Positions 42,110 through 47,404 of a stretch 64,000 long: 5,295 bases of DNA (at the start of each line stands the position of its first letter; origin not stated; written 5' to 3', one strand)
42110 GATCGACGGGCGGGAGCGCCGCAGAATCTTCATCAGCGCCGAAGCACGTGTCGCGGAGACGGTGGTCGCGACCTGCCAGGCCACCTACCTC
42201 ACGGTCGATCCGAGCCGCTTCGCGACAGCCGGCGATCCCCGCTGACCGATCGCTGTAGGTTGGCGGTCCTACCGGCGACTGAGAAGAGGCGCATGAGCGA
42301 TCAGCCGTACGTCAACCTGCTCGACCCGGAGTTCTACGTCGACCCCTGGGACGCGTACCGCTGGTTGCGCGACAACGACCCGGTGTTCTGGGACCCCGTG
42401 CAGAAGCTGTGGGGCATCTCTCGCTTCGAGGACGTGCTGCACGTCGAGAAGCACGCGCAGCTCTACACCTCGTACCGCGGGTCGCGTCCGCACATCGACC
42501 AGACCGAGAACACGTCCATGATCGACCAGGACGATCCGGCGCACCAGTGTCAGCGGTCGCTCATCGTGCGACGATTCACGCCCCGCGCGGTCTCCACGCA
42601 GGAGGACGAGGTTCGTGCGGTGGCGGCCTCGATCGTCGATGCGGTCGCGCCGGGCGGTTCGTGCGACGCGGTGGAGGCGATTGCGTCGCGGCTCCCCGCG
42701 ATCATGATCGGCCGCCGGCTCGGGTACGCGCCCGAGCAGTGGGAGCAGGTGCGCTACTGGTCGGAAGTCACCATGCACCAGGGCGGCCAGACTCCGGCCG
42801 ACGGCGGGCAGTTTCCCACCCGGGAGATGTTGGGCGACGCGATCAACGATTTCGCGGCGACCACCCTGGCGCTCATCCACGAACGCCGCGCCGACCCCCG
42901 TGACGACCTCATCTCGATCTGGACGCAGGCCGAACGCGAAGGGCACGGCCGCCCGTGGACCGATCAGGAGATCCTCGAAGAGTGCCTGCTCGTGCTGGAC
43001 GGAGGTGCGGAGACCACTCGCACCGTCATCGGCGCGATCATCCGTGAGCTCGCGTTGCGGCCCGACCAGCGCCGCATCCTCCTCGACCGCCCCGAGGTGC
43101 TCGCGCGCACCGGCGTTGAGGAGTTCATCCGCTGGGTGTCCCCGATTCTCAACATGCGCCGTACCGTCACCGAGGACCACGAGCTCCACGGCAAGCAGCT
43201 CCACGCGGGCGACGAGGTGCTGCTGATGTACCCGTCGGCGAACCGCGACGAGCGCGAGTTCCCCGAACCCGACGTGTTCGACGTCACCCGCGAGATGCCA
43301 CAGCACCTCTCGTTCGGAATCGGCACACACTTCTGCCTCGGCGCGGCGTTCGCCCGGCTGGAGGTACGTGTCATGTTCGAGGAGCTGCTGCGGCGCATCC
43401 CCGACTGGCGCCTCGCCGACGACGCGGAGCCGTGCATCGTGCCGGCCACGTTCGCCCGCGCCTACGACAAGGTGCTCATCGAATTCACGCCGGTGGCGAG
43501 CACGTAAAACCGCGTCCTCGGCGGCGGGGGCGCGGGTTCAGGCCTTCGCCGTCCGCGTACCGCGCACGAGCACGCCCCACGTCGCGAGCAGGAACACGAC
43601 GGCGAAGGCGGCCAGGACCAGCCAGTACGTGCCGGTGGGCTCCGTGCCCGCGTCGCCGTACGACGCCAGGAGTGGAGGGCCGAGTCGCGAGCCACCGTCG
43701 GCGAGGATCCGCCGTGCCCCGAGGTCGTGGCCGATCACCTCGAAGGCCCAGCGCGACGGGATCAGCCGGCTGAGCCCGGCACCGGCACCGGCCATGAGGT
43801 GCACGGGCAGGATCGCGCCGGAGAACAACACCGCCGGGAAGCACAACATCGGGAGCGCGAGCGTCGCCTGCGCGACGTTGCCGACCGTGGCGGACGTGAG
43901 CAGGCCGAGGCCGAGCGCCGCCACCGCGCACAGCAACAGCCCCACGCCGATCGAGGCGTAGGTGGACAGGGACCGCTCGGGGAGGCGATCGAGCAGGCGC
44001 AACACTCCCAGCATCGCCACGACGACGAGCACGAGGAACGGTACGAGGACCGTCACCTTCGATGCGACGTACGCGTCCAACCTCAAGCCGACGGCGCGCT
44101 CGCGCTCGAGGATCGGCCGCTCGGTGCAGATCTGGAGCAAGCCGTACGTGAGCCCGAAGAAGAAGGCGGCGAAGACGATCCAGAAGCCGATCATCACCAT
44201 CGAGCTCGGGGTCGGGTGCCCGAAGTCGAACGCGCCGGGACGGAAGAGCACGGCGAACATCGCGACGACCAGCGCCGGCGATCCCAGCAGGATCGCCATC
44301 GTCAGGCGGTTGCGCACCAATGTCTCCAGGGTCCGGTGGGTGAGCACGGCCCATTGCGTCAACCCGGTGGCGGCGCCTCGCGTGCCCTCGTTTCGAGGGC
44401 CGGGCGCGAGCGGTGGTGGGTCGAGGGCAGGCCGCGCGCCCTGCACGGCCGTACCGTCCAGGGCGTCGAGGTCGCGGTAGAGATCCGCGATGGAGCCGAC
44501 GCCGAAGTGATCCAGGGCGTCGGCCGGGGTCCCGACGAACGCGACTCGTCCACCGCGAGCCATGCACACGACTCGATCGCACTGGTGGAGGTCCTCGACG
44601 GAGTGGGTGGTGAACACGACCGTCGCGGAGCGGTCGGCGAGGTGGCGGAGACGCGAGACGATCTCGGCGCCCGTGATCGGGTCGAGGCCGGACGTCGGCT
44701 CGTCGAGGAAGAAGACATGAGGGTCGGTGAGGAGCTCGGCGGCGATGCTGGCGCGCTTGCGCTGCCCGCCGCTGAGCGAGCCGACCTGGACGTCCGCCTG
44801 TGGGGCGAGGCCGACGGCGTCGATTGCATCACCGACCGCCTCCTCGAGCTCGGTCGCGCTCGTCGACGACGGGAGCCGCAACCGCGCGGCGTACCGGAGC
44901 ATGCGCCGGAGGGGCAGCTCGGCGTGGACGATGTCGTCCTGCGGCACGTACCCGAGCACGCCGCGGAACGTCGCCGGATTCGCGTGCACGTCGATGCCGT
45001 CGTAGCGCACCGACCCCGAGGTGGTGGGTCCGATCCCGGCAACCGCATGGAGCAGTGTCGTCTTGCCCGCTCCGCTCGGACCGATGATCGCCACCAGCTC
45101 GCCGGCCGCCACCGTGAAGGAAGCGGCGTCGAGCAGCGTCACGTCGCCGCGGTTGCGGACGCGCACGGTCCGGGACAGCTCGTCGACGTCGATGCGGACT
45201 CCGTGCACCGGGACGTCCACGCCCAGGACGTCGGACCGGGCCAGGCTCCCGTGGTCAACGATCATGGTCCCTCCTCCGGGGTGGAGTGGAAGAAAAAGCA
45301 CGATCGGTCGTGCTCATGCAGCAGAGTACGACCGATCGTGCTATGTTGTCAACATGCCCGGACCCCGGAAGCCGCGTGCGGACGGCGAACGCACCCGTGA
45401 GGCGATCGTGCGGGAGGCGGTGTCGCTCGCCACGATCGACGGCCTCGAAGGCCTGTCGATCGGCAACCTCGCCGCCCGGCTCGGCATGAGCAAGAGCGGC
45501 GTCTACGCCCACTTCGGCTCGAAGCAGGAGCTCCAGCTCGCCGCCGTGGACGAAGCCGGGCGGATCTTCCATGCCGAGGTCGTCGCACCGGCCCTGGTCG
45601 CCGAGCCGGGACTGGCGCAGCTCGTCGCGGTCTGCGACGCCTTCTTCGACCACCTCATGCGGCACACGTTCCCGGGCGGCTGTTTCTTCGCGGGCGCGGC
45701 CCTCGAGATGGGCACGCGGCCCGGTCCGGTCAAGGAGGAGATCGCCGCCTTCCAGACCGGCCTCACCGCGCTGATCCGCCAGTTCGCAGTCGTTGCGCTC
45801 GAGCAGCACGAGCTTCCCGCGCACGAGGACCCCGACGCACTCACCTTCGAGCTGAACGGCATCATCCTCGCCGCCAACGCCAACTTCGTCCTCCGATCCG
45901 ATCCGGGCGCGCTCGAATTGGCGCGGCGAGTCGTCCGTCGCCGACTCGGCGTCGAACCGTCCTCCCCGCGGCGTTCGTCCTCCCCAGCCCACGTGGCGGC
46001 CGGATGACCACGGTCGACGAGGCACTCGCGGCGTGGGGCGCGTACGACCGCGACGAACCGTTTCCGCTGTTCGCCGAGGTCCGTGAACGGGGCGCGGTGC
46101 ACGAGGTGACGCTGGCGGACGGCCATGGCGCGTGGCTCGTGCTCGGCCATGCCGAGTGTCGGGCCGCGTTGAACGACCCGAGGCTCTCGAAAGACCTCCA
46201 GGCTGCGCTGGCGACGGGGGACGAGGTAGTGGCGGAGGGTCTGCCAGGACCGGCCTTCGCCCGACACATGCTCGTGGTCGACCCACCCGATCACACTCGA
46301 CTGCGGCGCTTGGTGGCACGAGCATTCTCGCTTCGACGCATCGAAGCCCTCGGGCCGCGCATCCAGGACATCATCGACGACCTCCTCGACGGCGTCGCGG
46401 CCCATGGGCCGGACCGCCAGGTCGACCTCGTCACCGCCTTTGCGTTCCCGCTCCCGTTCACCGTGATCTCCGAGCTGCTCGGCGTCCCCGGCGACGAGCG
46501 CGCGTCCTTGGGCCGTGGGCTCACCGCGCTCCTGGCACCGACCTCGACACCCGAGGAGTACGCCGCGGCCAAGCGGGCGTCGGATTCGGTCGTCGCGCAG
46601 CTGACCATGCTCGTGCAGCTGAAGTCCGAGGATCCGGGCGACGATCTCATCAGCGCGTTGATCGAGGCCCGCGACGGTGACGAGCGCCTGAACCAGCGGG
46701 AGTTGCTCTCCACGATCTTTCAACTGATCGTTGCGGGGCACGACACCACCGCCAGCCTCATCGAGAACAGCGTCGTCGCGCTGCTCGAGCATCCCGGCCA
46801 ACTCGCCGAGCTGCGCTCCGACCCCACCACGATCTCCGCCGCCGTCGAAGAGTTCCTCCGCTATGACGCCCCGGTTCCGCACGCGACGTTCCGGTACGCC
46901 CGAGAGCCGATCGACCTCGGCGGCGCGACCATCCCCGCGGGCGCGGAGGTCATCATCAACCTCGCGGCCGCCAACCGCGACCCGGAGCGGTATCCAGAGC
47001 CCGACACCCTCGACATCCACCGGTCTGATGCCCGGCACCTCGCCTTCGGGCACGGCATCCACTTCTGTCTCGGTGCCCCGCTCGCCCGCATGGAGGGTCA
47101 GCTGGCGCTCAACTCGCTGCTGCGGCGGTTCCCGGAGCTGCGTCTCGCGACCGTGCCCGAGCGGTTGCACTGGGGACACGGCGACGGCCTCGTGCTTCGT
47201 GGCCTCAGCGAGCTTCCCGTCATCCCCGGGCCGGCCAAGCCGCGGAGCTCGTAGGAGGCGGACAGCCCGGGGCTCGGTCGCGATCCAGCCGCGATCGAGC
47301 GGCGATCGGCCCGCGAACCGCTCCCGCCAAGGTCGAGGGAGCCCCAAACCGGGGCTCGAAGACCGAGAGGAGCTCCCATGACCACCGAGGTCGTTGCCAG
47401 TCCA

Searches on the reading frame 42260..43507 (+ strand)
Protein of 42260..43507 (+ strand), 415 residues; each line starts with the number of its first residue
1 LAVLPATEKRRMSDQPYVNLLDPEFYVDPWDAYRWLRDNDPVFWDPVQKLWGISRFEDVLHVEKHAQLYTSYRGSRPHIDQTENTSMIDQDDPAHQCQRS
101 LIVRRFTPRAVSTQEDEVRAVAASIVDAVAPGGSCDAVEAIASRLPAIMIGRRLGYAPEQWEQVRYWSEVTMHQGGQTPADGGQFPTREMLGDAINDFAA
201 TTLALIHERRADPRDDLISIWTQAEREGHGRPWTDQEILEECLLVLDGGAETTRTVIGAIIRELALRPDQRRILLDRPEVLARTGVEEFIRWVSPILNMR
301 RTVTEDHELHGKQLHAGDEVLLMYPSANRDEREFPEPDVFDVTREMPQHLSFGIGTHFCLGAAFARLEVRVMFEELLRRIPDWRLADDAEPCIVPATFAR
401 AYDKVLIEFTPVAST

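Call 27: search_protein_families(library=pfam, proteins=[window:42260-43507:+], max_evalue=0.001)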
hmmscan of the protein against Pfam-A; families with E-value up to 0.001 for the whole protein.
window:42260-43507:+ (415 aa): 1 family
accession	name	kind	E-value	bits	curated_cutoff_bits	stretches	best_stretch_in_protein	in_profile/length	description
PF00067.27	p450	-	7.3e-24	84.8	22.8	1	286-379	328-431/462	Cytochrome P450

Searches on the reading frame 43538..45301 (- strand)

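Call 27: search_protein_families(library=pfam, proteins=[window:43538-45301:-], max_evalue=0.001)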
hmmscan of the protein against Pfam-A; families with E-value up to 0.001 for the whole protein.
window:43538-45301:- (587 aa): 5 families
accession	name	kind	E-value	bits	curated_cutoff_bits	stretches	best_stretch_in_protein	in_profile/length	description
PF00005.33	ABC_tran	-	2.4e-28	99.9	25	1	57-204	1-137/137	ABC transporter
PF01061.29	ABC2_membrane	-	1.1e-18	68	26.9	1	315-522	1-205/211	ABC-2 type transporter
PF13304.12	AAA_21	-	5e-12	46.9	27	1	171-235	233-300/304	AAA domain, putative AbiEii toxin, Type IV TA system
PF12698.13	ABC2_membrane_3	-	2.7e-07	30.4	31.6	1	370-575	163-346/347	ABC-2 family transporter protein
PF02463.25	SMC_N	-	1.3e-05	25.2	40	1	68-247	25-211/220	RecF/RecN/SMC N terminal domain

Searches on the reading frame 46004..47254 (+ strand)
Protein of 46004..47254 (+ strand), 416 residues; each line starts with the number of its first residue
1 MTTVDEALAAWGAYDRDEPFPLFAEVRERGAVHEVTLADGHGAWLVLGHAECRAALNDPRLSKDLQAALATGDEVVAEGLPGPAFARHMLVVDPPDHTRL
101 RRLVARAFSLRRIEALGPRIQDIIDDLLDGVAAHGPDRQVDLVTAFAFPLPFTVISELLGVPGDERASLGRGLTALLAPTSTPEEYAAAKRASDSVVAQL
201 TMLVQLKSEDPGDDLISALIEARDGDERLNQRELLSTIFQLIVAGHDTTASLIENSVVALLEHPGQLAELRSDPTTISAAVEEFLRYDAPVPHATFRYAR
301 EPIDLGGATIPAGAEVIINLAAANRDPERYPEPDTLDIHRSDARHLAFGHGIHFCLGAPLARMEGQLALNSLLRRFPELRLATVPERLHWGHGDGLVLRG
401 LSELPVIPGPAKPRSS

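Call 27: search_protein_families(library=pfam, proteins=[window:46004-47254:+], max_evalue=0.001)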
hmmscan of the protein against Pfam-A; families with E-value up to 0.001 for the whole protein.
window:46004-47254:+ (416 aa): 1 family
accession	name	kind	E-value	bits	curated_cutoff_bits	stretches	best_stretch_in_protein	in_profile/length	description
PF00067.27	p450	-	3.9e-36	125.3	22.8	1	210-376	236-432/462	Cytochrome P450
